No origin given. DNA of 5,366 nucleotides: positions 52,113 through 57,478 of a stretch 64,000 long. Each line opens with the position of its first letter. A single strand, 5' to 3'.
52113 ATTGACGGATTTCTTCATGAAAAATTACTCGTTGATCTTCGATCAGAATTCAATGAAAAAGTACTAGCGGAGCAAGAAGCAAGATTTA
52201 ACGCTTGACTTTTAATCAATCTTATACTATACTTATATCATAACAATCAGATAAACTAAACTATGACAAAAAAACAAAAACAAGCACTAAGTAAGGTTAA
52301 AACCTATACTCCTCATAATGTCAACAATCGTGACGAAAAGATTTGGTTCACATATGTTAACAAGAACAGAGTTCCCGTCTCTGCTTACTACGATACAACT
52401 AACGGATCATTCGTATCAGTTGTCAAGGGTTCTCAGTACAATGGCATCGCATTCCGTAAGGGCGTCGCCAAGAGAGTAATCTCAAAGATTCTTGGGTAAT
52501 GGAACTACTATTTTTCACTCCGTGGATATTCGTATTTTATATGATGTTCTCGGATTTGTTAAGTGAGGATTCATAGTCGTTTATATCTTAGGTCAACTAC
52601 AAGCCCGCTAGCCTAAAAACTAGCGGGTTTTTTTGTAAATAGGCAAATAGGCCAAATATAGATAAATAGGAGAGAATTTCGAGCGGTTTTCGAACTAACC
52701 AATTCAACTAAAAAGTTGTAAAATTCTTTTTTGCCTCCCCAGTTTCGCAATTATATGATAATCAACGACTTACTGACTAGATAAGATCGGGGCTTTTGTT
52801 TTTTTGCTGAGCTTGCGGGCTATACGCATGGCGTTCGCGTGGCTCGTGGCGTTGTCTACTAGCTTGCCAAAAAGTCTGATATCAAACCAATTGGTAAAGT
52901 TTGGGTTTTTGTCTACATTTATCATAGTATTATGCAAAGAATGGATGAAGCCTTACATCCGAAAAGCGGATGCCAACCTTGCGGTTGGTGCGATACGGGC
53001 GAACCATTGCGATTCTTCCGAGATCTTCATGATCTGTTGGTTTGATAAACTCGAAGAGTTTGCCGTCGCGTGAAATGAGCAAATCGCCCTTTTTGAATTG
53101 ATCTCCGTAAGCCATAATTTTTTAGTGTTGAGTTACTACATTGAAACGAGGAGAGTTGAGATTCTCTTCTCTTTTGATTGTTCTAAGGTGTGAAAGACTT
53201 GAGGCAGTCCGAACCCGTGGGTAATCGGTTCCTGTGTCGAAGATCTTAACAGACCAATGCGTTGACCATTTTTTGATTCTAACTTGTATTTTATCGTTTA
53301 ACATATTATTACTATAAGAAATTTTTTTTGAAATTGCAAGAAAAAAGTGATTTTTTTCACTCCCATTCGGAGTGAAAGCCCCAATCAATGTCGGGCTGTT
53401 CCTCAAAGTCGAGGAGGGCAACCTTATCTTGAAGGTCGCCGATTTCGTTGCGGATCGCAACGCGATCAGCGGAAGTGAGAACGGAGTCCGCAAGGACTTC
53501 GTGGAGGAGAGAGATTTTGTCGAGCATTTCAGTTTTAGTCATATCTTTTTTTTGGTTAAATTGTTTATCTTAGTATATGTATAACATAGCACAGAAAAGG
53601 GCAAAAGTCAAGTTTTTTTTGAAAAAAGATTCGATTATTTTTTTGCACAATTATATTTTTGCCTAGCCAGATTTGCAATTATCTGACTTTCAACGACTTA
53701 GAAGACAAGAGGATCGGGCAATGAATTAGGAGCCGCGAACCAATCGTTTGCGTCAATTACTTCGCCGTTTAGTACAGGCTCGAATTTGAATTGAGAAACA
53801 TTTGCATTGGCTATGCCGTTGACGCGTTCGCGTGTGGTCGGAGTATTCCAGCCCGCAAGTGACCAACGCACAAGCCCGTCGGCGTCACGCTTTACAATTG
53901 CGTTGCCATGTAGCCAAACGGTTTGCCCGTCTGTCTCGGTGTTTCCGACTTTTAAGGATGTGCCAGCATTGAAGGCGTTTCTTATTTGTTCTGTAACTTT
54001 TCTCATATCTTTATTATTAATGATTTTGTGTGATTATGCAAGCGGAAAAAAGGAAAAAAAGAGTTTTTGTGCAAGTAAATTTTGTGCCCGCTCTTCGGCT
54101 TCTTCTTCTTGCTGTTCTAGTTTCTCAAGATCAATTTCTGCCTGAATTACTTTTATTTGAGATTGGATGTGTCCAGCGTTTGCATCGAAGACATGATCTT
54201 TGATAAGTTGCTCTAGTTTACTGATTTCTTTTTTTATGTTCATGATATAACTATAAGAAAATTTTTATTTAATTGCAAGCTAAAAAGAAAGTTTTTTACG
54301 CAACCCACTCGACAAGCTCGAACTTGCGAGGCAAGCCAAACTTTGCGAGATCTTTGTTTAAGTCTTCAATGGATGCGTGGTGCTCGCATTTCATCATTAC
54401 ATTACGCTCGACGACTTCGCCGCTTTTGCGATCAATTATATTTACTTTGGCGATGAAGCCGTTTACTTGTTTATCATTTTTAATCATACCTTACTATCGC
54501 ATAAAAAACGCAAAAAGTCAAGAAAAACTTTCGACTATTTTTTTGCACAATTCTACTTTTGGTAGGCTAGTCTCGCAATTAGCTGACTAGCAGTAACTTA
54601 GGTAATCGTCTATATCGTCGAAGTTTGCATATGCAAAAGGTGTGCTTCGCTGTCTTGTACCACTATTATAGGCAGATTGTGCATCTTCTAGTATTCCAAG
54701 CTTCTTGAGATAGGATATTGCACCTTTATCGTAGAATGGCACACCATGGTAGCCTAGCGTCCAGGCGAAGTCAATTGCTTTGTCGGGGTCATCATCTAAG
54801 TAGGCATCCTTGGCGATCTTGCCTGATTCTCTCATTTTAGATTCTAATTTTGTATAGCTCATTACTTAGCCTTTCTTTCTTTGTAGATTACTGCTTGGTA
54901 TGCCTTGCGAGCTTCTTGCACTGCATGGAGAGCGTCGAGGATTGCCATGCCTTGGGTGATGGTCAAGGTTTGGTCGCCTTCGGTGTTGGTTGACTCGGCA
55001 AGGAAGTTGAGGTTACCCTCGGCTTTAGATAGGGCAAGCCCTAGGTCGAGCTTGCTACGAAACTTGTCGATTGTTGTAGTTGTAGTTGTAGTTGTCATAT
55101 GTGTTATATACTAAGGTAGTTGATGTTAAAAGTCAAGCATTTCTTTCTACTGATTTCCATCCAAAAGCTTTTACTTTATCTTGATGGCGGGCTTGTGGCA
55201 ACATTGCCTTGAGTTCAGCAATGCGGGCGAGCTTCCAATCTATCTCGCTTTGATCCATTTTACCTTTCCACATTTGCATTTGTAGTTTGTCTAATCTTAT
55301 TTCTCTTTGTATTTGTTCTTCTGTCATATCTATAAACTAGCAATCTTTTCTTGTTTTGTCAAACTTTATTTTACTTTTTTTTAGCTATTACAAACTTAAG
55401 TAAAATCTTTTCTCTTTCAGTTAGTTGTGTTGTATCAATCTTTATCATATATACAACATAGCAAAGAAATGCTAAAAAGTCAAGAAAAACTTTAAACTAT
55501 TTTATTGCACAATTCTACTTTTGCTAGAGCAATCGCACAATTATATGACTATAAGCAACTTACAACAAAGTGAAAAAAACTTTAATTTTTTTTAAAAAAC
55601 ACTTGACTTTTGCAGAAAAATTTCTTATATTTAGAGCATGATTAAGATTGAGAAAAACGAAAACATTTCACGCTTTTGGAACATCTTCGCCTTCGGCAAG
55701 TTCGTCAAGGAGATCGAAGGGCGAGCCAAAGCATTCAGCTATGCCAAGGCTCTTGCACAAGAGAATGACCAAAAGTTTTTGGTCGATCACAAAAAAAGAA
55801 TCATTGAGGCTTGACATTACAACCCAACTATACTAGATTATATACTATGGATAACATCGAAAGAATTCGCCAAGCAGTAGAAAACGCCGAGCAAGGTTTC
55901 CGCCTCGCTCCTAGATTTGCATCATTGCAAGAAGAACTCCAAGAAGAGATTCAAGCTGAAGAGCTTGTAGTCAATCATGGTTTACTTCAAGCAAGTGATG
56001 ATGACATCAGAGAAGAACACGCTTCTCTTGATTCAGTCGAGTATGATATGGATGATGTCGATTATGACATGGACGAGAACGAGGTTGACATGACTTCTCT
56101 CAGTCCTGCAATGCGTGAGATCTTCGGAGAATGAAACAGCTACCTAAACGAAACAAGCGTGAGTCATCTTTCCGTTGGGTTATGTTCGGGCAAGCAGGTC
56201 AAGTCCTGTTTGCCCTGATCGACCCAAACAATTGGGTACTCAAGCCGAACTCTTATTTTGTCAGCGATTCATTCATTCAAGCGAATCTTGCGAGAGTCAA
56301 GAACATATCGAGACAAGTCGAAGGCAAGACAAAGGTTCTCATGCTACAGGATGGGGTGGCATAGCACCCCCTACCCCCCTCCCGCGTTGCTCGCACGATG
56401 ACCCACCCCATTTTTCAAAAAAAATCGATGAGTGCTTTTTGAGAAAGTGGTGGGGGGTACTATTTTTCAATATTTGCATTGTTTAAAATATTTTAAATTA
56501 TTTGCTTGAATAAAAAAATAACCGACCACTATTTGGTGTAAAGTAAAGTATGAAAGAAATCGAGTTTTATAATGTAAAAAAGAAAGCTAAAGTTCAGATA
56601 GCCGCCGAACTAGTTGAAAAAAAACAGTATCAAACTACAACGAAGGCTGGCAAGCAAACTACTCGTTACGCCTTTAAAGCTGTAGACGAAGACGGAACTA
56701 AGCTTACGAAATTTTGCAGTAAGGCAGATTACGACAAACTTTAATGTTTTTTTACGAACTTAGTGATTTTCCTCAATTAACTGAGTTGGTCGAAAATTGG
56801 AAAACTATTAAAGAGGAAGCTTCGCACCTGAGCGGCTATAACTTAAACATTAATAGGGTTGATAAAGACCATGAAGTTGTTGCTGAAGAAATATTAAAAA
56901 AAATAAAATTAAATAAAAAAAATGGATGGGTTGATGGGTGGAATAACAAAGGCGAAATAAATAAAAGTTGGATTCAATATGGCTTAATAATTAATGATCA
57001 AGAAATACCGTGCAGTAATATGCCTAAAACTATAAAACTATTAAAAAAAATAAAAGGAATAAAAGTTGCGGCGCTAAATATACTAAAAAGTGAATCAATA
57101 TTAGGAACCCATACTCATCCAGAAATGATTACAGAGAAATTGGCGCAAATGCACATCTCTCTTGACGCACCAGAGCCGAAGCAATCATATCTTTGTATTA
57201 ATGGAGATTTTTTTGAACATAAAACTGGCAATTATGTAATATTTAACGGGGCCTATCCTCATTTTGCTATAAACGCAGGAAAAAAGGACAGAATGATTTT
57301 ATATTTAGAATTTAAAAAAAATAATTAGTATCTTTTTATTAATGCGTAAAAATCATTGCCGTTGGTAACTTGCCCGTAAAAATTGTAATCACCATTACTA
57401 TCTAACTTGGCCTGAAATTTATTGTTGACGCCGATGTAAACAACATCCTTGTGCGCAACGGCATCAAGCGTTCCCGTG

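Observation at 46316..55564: Polar array of 29-bp imperfect palindromes that partitions the early region into cassettes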

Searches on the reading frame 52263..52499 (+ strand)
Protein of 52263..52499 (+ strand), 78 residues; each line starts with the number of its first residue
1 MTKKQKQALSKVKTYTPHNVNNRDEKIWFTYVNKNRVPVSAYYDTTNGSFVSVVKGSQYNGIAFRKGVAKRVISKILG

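Call 25: search_protein_families(library=pfam, proteins=[window:52263-52499:+], max_evalue=0.1)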
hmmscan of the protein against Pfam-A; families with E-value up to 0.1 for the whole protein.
window:52263-52499:+ (78 aa): 1 family
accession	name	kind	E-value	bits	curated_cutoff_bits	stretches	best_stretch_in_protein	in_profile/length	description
PF00324.27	AA_permease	-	0.085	12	24.6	1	28-65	320-357/470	Amino acid permease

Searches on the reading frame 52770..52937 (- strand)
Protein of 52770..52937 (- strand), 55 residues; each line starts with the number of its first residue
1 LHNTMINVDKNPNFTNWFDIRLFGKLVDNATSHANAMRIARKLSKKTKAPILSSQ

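Call 25: search_protein_families(library=pfam, proteins=[window:52770-52937:-], max_evalue=0.1)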
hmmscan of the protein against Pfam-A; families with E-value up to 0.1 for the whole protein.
window:52770-52937:- (55 aa): 1 family
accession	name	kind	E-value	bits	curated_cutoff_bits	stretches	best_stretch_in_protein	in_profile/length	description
PF16093.10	PAC4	-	0.041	14.3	31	1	26-52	46-72/77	Proteasome assembly chaperone 4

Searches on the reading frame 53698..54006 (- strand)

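Call 25: search_protein_families(library=pfam, proteins=[window:53698-54006:-], max_evalue=0.1)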
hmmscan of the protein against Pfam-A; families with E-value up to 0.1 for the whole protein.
window:53698-54006:- (102 aa): 1 family
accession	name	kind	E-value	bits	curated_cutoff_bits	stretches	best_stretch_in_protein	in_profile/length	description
PF23790.1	Kyano_Gp96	-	3.7e-07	30.7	27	1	1-69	1-74/110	Kyanoviridae Gp96 protein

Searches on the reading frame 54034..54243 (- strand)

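Call 26: search_protein_families(library=pfam, proteins=[window:54034-54243:-], max_evalue=0.1)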
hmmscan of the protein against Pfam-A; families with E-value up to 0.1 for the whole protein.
window:54034-54243:- (69 aa): 1 family
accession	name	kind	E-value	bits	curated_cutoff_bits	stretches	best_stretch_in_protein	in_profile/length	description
PF07445.17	PriC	-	0.036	14.4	23.3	1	3-56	48-107/174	Primosomal replication protein priC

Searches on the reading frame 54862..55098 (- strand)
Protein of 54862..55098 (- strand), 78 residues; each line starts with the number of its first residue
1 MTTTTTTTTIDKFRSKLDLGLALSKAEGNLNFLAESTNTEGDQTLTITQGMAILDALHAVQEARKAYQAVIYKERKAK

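Call 26: search_protein_families(library=pfam, proteins=[window:54862-55098:-], max_evalue=0.1)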
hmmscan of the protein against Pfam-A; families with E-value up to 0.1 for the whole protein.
window:54862-55098:- (78 aa): 1 family
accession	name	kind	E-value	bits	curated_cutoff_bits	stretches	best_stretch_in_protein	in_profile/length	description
PF07453.19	NUMOD1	-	0.092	13.5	22.8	0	3-30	6-33/37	NUMOD1 domain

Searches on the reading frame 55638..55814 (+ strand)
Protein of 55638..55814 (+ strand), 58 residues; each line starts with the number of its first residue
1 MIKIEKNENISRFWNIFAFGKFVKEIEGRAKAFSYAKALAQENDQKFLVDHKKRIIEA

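Call 26: search_protein_families(library=pfam, proteins=[window:55638-55814:+], max_evalue=0.1)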
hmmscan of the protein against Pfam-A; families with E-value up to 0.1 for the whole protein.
window:55638-55814:+ (58 aa): 1 family
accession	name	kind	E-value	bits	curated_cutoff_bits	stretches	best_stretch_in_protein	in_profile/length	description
PF22860.2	DUF7017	-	0.019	15.4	27.5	1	11-57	33-79/141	Domain of unknown function (DUF7017)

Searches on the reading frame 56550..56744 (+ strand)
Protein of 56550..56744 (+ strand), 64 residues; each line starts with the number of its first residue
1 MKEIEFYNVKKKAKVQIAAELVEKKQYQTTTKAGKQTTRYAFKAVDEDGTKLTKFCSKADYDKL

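Call 26: search_protein_families(library=pfam, proteins=[window:56550-56744:+], max_evalue=0.1)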
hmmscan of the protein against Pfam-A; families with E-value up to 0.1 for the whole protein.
window:56550-56744:+ (64 aa): 3 families
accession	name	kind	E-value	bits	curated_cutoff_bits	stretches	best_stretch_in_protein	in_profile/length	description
PF11687.14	DUF3284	-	0.0008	19.7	23.7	1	10-53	51-95/119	Domain of unknown function (DUF3284)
PF04364.18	DNA_pol3_chi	-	0.026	15.2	25.4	0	1-26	1-26/135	DNA polymerase III chi subunit, HolC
PF08461.16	HTH_12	-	0.043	14.2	21.4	1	14-54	11-49/66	Ribonuclease R winged-helix domain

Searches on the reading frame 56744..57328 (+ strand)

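Call 8: search_protein_families(library=pfam, proteins=[window:56744-57328:+], max_evalue=0.01)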
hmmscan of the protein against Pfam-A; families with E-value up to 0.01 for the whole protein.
window:56744-57328:+ (194 aa): 2 families
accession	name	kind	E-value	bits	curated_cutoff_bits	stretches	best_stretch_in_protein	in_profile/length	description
PF05118.21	Asp_Arg_Hydrox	-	6.6e-16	59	22.6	1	17-191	2-155/157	Aspartyl/Asparaginyl beta-hydroxylase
PF06542.16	PHA-1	-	0.0077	15.6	26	1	50-125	9-87/405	Regulator protein PHA-1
